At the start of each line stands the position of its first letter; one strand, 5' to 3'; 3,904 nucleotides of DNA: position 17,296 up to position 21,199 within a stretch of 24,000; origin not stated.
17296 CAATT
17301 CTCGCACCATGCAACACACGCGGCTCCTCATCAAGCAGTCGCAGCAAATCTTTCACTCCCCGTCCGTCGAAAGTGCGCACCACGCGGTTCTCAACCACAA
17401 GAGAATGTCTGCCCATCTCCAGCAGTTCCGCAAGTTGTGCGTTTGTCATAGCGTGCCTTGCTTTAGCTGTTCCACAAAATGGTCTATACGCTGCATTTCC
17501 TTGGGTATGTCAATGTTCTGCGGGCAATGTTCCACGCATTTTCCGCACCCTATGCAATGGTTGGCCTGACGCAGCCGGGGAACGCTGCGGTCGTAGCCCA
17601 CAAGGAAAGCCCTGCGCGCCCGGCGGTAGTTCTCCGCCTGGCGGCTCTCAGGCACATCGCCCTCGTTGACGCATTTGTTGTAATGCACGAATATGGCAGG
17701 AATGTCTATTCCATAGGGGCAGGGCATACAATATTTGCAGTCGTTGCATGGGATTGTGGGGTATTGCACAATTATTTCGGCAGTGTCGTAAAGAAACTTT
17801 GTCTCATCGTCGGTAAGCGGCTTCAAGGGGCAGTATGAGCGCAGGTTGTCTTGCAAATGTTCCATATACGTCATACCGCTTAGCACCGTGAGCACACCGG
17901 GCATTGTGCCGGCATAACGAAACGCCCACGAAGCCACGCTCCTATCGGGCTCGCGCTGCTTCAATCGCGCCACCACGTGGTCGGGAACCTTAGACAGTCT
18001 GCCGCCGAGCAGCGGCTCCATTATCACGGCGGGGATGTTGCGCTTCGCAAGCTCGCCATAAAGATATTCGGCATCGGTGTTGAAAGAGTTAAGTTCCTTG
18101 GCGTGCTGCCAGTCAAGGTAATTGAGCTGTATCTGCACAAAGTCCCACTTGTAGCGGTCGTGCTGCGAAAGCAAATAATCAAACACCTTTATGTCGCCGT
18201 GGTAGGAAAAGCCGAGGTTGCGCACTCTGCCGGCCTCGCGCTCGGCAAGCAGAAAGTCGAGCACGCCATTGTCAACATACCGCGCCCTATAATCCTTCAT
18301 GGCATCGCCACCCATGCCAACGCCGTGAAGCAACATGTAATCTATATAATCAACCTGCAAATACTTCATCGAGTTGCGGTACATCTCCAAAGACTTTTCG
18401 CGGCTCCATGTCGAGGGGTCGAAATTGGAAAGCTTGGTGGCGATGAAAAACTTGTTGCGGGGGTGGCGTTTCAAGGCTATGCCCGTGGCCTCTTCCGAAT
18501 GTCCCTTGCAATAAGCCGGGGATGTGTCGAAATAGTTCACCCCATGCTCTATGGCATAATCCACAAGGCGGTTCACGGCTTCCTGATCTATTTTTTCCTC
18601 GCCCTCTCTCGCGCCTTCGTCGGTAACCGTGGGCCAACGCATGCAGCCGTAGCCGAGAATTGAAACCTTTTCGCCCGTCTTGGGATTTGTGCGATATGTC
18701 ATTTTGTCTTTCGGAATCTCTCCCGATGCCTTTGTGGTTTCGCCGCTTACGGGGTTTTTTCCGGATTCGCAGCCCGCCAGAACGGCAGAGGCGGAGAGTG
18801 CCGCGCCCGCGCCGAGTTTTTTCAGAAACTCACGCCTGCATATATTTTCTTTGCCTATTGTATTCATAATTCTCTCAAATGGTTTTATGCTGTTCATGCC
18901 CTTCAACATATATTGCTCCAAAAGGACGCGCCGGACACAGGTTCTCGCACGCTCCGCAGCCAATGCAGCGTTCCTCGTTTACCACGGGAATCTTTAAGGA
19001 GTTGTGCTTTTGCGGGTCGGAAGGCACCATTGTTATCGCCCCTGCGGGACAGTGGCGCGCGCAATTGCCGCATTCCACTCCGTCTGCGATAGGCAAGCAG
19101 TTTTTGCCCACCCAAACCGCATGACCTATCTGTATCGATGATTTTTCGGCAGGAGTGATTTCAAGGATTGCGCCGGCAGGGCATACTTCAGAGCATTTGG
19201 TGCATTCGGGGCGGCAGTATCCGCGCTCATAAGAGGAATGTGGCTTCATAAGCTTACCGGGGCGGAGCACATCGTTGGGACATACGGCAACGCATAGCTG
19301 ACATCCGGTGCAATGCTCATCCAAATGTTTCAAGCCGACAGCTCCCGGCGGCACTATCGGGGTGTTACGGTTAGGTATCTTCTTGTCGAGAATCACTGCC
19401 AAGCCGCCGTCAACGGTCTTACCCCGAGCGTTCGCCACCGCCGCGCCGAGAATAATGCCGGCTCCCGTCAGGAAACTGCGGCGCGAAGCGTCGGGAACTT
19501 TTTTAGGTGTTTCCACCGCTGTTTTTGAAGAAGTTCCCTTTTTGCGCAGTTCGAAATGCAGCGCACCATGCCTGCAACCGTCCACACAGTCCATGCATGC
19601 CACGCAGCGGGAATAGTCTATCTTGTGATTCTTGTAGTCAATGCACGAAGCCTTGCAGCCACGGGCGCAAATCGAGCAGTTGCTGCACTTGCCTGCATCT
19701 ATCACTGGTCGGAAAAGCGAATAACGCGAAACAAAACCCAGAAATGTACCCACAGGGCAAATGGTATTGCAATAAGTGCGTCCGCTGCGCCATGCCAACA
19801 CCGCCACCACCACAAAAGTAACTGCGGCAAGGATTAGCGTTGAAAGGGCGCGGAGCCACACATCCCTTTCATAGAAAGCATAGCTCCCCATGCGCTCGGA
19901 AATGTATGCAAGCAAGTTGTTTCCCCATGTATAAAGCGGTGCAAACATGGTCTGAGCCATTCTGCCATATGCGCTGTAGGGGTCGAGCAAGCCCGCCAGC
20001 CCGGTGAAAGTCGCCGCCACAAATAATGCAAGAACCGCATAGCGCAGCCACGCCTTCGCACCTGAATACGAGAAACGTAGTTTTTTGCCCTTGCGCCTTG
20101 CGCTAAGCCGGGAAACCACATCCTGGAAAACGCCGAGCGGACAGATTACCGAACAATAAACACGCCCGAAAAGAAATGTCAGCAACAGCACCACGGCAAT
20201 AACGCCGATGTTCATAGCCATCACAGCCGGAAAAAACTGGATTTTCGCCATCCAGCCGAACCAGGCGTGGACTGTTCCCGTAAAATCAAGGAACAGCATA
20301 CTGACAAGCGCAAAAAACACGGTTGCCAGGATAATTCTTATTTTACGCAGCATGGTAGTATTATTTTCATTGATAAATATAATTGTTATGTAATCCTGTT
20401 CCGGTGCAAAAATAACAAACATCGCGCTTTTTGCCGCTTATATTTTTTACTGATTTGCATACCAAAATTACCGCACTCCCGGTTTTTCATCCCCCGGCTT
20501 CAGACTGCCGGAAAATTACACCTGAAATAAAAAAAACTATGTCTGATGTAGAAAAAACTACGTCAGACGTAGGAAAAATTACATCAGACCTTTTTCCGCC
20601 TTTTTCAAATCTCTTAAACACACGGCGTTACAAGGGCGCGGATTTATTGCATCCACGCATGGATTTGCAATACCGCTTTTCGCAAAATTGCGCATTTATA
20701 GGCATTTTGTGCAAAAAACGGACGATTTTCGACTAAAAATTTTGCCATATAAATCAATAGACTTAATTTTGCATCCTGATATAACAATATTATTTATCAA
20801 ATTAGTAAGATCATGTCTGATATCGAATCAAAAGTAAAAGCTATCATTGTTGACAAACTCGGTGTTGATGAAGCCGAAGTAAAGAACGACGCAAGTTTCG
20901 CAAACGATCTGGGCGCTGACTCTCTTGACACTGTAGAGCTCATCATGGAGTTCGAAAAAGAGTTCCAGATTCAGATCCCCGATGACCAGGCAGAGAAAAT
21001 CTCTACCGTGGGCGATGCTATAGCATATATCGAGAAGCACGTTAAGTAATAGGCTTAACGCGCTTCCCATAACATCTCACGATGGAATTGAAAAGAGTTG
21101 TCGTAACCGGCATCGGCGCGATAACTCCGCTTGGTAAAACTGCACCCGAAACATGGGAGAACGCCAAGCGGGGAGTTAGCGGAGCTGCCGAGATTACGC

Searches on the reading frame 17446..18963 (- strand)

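Call 11: search_protein_families(library=pfam, proteins=[window:17446-18963:-])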
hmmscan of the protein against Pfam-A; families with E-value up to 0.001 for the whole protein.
window:17446-18963:- (505 aa): 9 families
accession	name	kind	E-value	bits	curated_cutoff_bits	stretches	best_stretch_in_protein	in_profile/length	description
PF00248.27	Aldo_ket_red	-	8.4e-36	124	24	1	103-388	2-283/291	Aldo/keto reductase family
PF13187.11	Fer4_9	-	6e-09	36.2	27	1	406-483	2-50/52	4Fe-4S dicluster domain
PF13183.11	Fer4_8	-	1.7e-05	25.7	27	1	405-484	4-68/68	4Fe-4S dicluster domain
PF13534.11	Fer4_17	-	2.6e-05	25.1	22.2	1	406-485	2-61/61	4Fe-4S dicluster domain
PF00037.32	Fer4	-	7.8e-05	22.8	21.1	1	468-483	6-21/24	4Fe-4S binding domain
PF13746.11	Fer4_18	-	0.0001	22.9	27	0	463-491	54-82/114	4Fe-4S dicluster domain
PF13237.11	Fer4_10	-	0.00015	22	25.5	1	466-484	5-28/53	4Fe-4S dicluster domain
PF12838.12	Fer4_7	-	0.00017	22.5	27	1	469-484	1-16/52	4Fe-4S dicluster domain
PF12797.12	Fer4_2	-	0.00071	19.8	24.5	1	467-481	7-21/22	4Fe-4S binding domain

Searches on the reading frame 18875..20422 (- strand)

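Call 11: search_protein_families(library=pfam, proteins=[window:18875-20422:-])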
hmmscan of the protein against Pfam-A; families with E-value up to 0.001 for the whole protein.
window:18875-20422:- (515 aa): 11 families
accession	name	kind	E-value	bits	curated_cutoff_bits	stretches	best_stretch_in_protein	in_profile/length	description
PF00037.32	Fer4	-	8.5e-22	76.5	21.1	3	479-498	1-20/24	4Fe-4S binding domain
PF12838.12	Fer4_7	-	4.8e-20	72.2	27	2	450-498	4-50/52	4Fe-4S dicluster domain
PF13187.11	Fer4_9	-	5.9e-19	68.3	27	3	450-498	4-49/52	4Fe-4S dicluster domain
PF12801.12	Fer4_5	-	1.2e-18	67.3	22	2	72-114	7-48/48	4Fe-4S binding domain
PF12837.12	Fer4_6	-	1.6e-16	59.8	25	2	478-503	1-23/24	4Fe-4S binding domain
PF13484.11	Fer4_16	-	1.7e-13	51.6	30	0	370-391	1-23/66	4Fe-4S double cluster binding domain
PF12797.12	Fer4_2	-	2.5e-12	46.3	24.5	1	478-498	2-22/22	4Fe-4S binding domain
PF14697.11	Fer4_21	-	2.9e-11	43.8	35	3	449-498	9-53/59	4Fe-4S dicluster domain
PF13237.11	Fer4_10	-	7.2e-11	42.3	25.5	1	450-497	11-53/53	4Fe-4S dicluster domain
PF25160.1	LdpA_Fe-S-bd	-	6e-06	26.4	27.6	1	454-499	9-41/49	LdpA Fe-S cluster-binding domain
PF12800.12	Fer4_4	-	0.00024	21.6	24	0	484-498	2-16/17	4Fe-4S binding domain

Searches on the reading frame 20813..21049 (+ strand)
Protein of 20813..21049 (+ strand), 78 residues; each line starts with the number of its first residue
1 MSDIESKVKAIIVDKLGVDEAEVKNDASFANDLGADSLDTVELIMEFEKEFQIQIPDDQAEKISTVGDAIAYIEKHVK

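Call 25: find_encoding_contigs(protein=window:20813-21049:+, flank=10000, max_places=10)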
Protein window:20813-21049:+ (78 aa): 22 contigs read that carry it; 6 places shown.
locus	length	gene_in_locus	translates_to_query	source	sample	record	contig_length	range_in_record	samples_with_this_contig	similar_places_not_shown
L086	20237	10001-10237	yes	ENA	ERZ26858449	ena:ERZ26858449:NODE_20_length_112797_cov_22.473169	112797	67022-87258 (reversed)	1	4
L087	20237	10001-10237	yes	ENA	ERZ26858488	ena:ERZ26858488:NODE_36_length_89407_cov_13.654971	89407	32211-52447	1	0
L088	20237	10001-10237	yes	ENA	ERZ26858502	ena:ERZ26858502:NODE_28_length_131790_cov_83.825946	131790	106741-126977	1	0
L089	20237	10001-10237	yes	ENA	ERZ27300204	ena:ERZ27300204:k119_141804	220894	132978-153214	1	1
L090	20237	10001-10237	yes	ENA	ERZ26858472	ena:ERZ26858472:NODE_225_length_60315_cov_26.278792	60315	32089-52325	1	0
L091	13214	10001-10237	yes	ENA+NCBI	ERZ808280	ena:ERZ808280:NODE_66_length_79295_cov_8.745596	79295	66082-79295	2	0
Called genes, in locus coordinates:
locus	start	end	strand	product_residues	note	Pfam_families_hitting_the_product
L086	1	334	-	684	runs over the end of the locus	PF02469:Fasciclin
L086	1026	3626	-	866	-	PF09586:YfhO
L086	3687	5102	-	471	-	PF05221:AdoHcyase, PF00670:AdoHcyase_NAD, PF02826:2-Hacid_dh_C (weak)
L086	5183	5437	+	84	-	-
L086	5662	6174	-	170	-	-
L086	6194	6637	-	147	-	PF08973:TM1506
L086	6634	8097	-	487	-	PF00248:Aldo_ket_red, PF13183:Fer4_8 (faint), PF13187:Fer4_9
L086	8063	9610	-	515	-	PF12801:Fer4_5, PF12801:Fer4_5 (weak), PF13187:Fer4_9 (weak), PF12838:Fer4_7, PF13187:Fer4_9 (weak), PF14697:Fer4_21 (weak), PF00037:Fer4 (weak), PF12797:Fer4_2 (weak), +4 more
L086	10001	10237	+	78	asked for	PF00550:PP-binding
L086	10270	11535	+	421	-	PF00109:ketoacyl-synt, PF02801:Ketoacyl-synt_C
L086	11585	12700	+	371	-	PF14622:Ribonucleas_3_3, PF22935:RM44_endonuclase (weak), PF00636:Ribonuclease_3, PF00035:dsrm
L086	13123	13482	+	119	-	-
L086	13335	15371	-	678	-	PF05649:Peptidase_M13_N, PF01431:Peptidase_M13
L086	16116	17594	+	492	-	PF03321:GH3, PF23571:GH3_M, PF23572:GH3_C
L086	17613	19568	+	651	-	PF13205:Big_5, PF09912:DUF2141 (faint)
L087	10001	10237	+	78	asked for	PF00550:PP-binding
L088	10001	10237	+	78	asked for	PF00550:PP-binding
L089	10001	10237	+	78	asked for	PF00550:PP-binding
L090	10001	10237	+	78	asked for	PF00550:PP-binding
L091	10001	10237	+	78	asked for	PF00550:PP-binding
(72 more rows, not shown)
